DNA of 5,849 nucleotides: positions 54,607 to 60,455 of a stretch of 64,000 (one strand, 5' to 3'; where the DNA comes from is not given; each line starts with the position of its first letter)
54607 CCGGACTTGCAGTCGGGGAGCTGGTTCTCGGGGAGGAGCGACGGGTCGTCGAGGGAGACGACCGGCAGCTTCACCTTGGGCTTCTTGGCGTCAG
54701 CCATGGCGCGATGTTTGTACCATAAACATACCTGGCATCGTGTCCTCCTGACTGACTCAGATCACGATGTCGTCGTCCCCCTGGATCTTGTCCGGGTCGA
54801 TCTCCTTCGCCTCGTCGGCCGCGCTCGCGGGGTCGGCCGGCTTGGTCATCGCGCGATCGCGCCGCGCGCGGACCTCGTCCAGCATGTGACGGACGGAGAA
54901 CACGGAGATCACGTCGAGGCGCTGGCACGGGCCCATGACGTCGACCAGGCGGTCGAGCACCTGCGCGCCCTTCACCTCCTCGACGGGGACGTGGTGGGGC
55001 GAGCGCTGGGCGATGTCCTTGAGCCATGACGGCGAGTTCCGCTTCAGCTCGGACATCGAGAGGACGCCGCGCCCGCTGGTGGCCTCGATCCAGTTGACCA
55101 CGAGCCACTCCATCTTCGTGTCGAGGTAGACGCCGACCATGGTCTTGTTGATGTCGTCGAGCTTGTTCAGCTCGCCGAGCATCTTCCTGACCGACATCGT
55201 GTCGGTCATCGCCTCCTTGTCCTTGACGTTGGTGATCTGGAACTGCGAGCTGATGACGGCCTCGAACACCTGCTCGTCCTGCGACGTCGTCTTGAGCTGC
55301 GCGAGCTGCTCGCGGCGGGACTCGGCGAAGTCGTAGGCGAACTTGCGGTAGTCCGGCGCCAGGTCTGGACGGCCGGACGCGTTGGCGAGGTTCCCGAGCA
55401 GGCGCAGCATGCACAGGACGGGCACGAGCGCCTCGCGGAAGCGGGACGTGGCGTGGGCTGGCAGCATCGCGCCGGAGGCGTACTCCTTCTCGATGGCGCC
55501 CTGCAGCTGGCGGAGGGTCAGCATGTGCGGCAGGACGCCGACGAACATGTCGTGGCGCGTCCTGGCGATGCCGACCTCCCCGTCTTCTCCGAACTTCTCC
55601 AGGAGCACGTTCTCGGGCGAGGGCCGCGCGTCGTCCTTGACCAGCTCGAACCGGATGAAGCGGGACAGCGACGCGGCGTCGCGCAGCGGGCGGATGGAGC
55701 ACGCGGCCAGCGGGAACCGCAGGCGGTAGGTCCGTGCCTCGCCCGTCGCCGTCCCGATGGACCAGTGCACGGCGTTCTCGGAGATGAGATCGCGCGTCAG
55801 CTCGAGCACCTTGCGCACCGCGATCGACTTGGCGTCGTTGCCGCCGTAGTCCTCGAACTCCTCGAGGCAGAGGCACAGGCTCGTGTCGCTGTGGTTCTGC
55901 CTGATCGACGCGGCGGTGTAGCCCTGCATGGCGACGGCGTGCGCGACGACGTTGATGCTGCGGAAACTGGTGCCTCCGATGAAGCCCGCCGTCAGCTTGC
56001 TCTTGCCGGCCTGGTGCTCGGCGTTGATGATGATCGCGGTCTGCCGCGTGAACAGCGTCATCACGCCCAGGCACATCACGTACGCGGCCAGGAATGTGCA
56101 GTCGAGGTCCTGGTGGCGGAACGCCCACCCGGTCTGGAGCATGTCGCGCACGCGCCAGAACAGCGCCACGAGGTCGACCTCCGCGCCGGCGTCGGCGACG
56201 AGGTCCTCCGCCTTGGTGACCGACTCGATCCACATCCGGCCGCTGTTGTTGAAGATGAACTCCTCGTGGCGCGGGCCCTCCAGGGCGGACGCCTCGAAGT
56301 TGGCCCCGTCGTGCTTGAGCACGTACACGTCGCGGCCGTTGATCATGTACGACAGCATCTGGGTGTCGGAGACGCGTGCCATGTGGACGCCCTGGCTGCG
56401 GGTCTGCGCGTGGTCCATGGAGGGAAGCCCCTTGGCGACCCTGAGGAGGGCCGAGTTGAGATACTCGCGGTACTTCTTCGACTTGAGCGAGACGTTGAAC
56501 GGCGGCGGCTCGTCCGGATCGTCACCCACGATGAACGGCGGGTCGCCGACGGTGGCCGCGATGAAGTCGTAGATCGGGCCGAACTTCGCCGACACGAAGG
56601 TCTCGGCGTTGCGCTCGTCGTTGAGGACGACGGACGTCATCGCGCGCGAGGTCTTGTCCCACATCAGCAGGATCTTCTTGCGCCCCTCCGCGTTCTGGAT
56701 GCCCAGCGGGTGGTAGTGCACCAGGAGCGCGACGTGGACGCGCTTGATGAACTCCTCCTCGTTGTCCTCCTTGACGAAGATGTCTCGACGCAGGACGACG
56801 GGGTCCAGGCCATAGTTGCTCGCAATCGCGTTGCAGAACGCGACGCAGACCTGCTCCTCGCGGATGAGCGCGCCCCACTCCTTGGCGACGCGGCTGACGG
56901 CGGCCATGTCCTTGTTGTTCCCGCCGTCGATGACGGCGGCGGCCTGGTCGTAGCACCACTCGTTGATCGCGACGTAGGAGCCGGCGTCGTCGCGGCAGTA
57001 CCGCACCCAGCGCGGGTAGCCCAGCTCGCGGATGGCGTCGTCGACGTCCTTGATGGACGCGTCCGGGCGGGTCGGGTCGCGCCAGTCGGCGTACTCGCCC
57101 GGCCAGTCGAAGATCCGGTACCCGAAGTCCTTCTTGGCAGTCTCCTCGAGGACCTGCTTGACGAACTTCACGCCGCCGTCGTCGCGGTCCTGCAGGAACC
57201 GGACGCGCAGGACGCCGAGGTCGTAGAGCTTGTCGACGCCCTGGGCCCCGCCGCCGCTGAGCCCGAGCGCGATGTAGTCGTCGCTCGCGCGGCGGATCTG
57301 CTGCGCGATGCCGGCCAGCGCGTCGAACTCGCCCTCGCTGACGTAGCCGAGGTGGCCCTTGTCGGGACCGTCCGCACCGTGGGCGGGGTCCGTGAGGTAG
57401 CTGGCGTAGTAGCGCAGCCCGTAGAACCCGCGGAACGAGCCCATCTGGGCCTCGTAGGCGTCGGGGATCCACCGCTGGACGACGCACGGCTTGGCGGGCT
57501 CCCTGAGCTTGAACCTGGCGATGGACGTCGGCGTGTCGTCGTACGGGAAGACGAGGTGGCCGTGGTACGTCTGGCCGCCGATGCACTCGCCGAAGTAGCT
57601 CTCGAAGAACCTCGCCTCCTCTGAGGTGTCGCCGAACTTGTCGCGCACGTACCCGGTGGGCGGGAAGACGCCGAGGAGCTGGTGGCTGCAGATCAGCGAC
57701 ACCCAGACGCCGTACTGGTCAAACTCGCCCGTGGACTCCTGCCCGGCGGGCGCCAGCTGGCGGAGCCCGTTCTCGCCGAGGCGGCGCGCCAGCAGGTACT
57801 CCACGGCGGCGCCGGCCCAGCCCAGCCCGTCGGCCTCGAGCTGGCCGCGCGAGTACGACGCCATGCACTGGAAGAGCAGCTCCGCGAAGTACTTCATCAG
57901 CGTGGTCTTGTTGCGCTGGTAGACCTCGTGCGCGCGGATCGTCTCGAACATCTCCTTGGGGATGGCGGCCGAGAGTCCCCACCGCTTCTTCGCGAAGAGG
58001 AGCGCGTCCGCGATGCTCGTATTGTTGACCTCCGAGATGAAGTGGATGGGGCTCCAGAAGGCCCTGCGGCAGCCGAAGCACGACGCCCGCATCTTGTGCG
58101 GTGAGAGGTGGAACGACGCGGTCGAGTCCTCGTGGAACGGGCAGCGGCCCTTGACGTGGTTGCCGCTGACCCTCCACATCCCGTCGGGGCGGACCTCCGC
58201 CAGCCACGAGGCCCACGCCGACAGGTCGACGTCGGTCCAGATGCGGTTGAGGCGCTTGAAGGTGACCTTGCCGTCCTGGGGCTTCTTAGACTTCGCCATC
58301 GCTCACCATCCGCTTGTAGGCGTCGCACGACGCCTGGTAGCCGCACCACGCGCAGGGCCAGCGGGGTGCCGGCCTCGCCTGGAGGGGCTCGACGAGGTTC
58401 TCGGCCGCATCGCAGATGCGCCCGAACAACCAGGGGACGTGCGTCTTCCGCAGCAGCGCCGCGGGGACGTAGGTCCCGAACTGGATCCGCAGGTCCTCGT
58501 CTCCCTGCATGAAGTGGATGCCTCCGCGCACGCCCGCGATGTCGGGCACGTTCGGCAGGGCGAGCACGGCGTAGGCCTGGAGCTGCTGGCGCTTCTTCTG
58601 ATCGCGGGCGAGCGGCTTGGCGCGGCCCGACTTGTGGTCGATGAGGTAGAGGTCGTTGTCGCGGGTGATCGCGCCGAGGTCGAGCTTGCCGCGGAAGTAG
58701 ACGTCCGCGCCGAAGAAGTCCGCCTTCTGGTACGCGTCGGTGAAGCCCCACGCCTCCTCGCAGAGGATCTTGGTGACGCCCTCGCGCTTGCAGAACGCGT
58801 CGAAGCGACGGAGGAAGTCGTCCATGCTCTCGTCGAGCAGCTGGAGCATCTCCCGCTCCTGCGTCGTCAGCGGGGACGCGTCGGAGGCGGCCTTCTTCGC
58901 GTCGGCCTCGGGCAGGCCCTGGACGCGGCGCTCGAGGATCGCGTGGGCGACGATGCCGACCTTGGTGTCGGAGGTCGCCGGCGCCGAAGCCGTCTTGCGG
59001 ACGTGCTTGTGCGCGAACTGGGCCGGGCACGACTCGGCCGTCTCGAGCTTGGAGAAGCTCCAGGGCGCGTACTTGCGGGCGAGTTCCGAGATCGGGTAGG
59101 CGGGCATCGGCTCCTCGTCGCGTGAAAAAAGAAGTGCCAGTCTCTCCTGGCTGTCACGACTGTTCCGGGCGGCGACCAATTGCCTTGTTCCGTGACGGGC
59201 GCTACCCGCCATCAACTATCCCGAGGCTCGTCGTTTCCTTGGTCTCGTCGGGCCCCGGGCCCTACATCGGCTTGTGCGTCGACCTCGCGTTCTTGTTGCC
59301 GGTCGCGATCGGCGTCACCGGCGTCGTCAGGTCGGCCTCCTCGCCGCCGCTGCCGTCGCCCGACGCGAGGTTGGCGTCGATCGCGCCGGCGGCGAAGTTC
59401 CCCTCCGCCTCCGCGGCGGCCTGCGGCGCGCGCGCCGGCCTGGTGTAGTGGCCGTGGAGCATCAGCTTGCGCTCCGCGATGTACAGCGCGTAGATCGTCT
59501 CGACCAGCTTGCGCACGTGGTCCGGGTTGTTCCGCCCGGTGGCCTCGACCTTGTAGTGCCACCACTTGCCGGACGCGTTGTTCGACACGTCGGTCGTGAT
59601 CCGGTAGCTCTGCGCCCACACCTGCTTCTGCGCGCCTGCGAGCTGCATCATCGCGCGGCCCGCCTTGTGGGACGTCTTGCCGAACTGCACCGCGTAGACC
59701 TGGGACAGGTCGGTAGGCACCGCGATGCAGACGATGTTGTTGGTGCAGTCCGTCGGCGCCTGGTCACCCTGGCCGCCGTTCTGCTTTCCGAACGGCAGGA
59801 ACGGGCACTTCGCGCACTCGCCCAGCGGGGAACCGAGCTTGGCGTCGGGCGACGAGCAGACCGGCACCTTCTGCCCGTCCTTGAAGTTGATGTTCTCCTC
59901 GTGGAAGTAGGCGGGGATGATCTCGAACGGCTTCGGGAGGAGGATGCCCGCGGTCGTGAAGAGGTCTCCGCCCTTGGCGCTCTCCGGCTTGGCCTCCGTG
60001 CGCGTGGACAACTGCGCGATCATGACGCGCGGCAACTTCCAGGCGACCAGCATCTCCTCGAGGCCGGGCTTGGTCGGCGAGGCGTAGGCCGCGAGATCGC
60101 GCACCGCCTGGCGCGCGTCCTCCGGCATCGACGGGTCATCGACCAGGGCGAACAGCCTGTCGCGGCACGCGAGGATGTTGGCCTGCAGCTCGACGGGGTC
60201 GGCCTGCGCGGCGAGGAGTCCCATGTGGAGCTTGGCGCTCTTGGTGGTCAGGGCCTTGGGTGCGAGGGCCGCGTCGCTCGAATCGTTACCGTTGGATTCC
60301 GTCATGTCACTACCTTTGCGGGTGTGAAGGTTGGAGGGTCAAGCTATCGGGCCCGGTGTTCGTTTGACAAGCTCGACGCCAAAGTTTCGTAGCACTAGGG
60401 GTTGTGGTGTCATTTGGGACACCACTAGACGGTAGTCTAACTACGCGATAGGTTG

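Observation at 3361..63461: Recurrent 15-bp junction motif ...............: a candidate phage regulon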

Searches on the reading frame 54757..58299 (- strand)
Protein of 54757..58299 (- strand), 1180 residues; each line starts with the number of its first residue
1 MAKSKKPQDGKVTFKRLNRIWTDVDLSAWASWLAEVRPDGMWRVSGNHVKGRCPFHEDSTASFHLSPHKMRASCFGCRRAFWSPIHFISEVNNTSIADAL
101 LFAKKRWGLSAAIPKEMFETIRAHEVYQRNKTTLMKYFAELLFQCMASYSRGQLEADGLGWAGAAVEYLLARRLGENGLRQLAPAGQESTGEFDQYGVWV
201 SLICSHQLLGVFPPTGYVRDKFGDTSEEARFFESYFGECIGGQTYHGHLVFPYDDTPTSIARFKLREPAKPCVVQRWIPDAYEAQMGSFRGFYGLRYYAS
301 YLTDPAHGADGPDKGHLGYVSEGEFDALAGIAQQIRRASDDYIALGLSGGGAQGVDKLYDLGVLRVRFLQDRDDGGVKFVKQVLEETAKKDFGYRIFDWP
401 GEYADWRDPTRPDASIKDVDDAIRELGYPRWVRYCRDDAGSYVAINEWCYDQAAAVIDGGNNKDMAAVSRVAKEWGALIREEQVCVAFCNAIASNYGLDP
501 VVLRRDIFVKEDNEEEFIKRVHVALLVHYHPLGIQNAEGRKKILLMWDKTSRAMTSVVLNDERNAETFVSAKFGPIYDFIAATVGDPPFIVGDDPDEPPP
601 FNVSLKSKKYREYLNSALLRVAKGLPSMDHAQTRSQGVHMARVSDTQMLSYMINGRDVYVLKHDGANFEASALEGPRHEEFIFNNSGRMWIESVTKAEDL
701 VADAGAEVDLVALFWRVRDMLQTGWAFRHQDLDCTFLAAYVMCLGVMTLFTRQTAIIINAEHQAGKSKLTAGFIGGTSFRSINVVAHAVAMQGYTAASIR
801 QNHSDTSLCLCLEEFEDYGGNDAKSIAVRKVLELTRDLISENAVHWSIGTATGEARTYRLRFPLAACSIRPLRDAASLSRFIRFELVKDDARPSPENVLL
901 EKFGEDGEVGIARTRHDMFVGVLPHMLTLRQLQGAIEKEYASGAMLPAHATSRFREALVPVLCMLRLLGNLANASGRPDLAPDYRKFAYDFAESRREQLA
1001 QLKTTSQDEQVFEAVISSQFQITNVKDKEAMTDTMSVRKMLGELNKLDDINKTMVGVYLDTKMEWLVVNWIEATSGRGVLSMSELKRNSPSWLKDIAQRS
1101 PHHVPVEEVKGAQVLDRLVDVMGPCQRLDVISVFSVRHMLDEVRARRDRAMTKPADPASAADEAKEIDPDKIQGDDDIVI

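Call 12: search_protein_families(library=pfam, proteins=[window:54757-58299:-], max_evalue=0.01)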
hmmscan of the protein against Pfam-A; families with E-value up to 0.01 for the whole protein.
window:54757-58299:- (1180 aa): 2 families
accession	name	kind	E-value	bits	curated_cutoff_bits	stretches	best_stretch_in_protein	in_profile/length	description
PF01807.25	Zn_ribbon_DnaG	-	9.5e-11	41.8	24.9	1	45-110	28-92/98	CHC2 zinc finger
PF13155.12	Toprim_2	-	0.00061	20.5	22.1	1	319-408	1-86/88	Toprim-like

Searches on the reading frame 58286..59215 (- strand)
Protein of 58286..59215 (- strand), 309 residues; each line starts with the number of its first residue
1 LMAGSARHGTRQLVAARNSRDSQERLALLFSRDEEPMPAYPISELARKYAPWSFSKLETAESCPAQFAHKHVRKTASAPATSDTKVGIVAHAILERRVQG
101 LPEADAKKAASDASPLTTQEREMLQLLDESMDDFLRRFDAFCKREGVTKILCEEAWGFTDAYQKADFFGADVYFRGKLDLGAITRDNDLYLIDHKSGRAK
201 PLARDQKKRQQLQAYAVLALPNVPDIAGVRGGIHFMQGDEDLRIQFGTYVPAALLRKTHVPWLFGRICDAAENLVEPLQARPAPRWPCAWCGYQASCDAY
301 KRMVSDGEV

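Call 14: search_protein_families(library=pfam, proteins=[window:58286-59215:-], max_evalue=0.01)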
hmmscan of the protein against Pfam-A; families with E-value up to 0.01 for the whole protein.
window:58286-59215:- (309 aa): 2 families
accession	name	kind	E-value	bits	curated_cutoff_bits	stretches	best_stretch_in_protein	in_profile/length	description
PF12705.13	PDDEXK_1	-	1.1e-23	84.9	22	1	52-298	2-247/247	PD-(D/E)XK nuclease superfamily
PF10926.14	DUF2800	-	0.00021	21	21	1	53-222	5-163/368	Protein of unknown function (DUF2800)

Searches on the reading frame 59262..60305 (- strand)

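Call 14: search_protein_families(library=pfam, proteins=[window:59262-60305:-], max_evalue=0.01)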
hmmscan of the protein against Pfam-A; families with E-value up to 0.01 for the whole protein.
window:59262-60305:- (347 aa): 1 family
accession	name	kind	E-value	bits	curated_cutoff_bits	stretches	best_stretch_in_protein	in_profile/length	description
PF23977.1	Pam3_Gp34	-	1.4e-08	35.3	27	1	89-265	29-219/235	Pam3 phage gp34-like protein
